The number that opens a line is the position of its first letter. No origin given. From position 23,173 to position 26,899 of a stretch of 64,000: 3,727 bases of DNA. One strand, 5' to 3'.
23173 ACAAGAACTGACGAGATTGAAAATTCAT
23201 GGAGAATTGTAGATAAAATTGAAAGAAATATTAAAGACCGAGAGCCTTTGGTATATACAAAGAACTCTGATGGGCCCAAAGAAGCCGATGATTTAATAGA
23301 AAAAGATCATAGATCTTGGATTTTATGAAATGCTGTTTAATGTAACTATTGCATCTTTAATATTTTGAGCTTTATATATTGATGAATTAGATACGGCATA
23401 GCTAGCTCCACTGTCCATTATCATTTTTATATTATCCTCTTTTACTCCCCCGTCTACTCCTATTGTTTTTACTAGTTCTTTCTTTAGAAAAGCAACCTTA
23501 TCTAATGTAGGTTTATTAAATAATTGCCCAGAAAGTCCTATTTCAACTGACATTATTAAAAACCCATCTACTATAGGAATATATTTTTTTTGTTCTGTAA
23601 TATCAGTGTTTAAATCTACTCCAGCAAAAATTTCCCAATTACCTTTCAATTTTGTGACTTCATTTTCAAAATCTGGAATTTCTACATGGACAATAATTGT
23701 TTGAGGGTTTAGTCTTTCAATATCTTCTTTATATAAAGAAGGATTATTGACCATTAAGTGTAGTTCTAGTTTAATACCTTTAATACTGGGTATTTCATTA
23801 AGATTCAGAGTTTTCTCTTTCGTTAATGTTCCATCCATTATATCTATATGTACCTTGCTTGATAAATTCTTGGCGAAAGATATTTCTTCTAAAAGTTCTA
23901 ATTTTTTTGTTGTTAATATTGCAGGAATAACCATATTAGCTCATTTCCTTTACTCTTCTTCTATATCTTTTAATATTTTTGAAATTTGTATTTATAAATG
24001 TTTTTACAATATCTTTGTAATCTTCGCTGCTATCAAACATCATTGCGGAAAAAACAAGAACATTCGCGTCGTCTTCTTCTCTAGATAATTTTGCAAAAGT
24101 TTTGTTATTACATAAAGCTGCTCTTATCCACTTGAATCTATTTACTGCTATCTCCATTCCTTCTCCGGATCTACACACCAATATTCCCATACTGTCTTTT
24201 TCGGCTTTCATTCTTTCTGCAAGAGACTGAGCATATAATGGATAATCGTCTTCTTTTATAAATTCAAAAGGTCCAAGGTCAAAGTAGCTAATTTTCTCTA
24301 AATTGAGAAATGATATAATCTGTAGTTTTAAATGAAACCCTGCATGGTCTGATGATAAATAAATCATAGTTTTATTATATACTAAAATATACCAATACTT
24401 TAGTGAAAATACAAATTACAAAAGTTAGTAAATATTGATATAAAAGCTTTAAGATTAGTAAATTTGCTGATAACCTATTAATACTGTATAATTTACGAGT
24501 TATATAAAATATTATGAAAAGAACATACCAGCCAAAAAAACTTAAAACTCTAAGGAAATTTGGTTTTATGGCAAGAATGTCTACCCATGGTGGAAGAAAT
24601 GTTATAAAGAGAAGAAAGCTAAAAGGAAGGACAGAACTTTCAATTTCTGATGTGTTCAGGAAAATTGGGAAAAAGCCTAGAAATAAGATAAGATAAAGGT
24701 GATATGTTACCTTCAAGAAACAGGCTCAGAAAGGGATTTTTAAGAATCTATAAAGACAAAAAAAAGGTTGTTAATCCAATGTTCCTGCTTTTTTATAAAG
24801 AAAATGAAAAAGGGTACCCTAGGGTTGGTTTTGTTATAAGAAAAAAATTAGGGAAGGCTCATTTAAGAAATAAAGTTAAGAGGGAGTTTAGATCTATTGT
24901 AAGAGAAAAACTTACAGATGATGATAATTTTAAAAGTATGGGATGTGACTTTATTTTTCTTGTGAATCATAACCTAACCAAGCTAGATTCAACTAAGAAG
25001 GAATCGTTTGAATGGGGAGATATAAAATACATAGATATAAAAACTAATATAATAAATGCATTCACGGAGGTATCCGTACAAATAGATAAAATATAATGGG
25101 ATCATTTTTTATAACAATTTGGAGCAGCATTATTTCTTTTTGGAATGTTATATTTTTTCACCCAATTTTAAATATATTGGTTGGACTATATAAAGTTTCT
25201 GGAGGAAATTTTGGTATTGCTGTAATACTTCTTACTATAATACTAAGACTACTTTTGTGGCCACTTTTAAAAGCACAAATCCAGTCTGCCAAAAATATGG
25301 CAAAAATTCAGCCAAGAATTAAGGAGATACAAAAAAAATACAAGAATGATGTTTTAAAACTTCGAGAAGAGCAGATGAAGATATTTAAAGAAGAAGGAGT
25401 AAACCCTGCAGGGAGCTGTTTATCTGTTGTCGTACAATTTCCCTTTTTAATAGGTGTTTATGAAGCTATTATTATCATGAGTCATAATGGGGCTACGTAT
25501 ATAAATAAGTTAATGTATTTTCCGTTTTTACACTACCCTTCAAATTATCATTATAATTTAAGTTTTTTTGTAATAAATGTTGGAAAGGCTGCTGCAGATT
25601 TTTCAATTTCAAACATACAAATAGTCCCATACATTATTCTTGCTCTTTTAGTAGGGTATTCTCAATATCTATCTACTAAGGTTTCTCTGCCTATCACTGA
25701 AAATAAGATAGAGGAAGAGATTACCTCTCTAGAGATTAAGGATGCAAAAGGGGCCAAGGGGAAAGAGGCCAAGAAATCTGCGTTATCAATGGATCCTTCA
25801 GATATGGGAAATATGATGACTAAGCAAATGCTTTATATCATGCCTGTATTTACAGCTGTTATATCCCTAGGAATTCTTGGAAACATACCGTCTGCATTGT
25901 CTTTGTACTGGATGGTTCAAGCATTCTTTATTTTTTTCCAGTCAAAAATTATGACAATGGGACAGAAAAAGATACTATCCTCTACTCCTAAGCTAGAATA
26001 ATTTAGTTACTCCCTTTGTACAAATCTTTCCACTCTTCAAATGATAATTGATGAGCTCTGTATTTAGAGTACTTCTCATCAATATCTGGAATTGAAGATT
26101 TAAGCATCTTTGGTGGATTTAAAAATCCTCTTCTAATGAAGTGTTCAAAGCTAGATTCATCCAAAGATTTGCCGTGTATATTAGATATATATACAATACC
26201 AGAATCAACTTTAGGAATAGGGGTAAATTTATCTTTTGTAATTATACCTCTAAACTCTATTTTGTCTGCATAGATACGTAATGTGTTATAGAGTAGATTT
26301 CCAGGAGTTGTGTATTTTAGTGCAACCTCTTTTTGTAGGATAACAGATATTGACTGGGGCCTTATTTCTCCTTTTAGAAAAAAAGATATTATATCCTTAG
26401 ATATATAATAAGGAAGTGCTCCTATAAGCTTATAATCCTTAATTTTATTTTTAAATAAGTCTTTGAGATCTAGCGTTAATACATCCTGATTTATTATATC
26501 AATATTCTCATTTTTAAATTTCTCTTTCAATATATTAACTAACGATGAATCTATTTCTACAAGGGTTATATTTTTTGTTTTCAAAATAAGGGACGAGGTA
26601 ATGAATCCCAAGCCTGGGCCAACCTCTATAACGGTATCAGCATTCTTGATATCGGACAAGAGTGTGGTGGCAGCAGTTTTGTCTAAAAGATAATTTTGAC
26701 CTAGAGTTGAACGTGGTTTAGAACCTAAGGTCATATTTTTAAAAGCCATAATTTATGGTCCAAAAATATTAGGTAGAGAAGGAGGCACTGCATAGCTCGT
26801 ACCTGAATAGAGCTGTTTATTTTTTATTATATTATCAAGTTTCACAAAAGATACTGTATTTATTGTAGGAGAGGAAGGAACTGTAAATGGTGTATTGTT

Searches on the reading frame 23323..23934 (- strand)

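Call 95: search_protein_families(library=pfam, proteins=[window:23323-23934:-], max_evalue=0.0001)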
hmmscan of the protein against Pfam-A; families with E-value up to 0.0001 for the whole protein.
window:23323-23934:- (203 aa): 1 family
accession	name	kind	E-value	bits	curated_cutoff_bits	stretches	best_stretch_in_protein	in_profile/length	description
PF00834.25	Ribul_P_3_epim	-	1.2e-28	100.3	21.1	1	2-187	2-198/198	Ribulose-phosphate 3 epimerase family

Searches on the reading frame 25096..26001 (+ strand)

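Call 95: search_protein_families(library=pfam, proteins=[window:25096-26001:+], max_evalue=0.0001)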
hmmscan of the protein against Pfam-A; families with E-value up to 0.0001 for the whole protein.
window:25096-26001:+ (301 aa): 1 family
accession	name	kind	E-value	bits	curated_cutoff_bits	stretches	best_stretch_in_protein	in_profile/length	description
PF02096.25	60KD_IMP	-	9.6e-38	130.2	35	1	39-286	1-161/163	60Kd inner membrane protein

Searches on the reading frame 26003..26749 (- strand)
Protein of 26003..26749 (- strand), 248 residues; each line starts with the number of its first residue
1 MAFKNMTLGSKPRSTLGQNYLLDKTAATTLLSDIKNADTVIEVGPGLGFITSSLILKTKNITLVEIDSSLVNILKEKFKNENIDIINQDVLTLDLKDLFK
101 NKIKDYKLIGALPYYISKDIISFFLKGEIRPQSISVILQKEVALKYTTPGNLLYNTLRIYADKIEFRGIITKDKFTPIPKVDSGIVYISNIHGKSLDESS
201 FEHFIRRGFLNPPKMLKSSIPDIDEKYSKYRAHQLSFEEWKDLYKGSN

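Call 39: search_protein_families(library=pfam, proteins=[window:26003-26749:-], max_evalue=0.01)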
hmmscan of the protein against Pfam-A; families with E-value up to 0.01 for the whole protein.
window:26003-26749:- (248 aa): 5 families
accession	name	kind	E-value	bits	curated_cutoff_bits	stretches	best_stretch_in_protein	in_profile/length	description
PF00398.26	RrnaAD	-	2.3e-38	132.2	24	1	11-221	3-224/263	Ribosomal RNA adenine dimethylase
PF13649.12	Methyltransf_25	-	0.00089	20.3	27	1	40-97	1-62/97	Methyltransferase domain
PF05175.20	MTS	-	0.0015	18.6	23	1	26-91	19-91/170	Methyltransferase small domain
PF08241.18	Methyltransf_11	-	0.0028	18.7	21.2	1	42-97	2-58/95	Methyltransferase domain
PF01564.23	Spermine_synth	-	0.0083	16.1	22.9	0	32-100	14-83/186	Spermine/spermidine synthase domain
